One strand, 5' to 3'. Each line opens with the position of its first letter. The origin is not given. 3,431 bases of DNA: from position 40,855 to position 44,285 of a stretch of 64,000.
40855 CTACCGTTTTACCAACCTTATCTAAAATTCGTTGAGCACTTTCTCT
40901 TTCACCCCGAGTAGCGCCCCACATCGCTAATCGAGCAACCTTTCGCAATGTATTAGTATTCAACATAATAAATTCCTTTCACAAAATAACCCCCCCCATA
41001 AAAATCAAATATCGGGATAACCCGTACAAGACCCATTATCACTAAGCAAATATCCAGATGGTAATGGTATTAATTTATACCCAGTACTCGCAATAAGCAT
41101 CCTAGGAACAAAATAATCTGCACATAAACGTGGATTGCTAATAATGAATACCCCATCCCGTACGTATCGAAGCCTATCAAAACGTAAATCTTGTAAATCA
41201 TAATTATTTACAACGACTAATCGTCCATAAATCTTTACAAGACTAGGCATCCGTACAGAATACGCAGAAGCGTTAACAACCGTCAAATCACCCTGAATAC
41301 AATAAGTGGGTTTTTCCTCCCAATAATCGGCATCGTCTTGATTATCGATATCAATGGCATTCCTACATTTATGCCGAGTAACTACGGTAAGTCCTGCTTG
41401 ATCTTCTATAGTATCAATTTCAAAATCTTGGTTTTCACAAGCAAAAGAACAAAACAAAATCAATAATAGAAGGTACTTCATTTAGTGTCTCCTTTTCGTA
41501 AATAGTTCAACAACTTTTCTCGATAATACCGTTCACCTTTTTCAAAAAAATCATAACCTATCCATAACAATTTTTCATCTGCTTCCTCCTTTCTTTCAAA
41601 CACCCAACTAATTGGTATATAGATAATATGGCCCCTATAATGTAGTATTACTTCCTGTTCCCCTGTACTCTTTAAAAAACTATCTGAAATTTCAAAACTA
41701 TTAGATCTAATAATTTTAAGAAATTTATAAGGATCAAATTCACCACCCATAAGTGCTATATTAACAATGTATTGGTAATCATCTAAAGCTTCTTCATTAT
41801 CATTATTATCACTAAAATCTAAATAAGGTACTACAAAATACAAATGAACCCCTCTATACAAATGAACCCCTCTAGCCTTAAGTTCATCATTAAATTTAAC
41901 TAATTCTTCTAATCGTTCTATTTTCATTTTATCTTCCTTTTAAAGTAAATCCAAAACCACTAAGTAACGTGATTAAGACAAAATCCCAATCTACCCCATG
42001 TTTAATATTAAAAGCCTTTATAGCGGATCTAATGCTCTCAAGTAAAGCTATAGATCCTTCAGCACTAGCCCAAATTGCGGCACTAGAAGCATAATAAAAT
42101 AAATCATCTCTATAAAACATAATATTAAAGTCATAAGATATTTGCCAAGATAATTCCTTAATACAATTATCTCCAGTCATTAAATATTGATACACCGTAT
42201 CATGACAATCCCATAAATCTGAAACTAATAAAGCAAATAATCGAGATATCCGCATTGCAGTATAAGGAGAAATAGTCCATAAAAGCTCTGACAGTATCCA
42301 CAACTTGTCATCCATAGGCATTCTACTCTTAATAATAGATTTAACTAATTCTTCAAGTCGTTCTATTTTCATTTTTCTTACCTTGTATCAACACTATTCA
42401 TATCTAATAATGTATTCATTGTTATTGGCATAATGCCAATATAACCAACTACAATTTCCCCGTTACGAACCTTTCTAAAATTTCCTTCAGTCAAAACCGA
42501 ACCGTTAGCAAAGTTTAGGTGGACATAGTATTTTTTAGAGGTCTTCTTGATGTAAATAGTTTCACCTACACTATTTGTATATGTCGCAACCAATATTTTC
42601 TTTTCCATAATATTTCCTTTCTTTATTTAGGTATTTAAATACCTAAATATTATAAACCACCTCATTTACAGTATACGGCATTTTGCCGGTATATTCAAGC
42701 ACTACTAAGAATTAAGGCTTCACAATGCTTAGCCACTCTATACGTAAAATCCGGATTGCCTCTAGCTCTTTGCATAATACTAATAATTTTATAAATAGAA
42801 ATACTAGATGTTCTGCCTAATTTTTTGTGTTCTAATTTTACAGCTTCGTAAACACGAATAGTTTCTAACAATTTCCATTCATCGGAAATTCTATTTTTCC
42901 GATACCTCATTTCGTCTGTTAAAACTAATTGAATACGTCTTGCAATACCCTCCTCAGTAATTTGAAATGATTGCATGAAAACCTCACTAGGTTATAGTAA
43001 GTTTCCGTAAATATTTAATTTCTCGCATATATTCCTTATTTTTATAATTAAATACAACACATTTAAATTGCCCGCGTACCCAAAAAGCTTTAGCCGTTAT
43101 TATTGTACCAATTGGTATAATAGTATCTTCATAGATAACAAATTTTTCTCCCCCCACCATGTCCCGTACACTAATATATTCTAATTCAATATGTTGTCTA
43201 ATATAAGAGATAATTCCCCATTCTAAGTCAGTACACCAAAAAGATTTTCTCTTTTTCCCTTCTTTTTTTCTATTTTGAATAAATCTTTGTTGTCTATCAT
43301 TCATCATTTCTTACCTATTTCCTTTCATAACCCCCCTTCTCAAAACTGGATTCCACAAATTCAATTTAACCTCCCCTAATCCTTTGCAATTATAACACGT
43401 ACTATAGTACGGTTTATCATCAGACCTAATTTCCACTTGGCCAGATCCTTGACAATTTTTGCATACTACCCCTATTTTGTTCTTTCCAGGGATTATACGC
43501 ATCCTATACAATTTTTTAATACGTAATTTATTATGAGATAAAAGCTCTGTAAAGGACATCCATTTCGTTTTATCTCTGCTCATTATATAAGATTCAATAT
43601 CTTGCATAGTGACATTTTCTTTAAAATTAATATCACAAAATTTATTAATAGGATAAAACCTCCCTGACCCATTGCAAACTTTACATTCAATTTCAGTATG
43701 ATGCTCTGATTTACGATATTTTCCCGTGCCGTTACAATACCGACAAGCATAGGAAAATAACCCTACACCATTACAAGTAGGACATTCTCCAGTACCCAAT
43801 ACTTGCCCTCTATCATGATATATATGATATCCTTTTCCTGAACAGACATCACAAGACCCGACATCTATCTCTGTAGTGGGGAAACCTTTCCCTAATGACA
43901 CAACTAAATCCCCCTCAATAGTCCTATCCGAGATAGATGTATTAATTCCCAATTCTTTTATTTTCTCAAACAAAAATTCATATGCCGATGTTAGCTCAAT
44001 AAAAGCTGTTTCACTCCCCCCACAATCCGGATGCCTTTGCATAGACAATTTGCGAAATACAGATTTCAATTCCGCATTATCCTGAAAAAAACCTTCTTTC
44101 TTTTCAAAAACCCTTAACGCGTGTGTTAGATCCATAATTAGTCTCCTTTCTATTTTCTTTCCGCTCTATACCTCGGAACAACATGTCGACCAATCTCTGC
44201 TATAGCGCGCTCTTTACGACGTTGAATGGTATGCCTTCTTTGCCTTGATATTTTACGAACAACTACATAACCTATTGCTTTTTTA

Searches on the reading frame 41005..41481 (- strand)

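Call 73: search_protein_families(library=pfam, proteins=[window:41005-41481:-], max_evalue=0.01)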
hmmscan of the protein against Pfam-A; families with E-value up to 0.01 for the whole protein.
window:41005-41481:- (158 aa): 1 family
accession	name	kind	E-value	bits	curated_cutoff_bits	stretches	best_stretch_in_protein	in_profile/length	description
PF01030.30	Recep_L_domain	-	0.00046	20.7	21.8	1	87-122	66-102/112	Receptor L domain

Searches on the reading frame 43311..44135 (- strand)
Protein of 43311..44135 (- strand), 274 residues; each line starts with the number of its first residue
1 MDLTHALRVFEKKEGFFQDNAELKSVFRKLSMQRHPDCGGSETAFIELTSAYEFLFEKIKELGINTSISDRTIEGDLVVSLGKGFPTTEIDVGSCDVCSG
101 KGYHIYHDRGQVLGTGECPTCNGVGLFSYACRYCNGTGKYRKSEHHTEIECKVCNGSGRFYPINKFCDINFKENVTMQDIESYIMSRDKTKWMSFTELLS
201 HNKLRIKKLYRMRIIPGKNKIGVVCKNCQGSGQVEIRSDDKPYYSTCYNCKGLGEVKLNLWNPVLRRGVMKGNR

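Call 73: search_protein_families(library=pfam, proteins=[window:43311-44135:-], max_evalue=0.01)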
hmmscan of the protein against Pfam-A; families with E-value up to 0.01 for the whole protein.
window:43311-44135:- (274 aa): 5 families
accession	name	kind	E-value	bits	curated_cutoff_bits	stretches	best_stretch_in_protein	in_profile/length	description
PF00684.25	DnaJ_CXXCXGXG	-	1.3e-10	41.9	32.7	2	91-138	14-65/65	DnaJ central domain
PF15777.11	Anti-TRAP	-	2e-09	37.8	32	1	130-158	12-40/59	Tryptophan RNA-binding attenuator protein inhibitory protein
PF00226.36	DnaJ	-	3.5e-05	24.2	27.8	1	19-58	13-56/63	DnaJ domain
PF23733.2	GRXCR1-2_C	-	4.7e-05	23.7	26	0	223-251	10-36/47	GRXCR1/2, C-terminal domain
PF17302.8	DUF5351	-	0.0084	16.8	27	0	246-255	19-28/29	Family of unknown function (DUF5351)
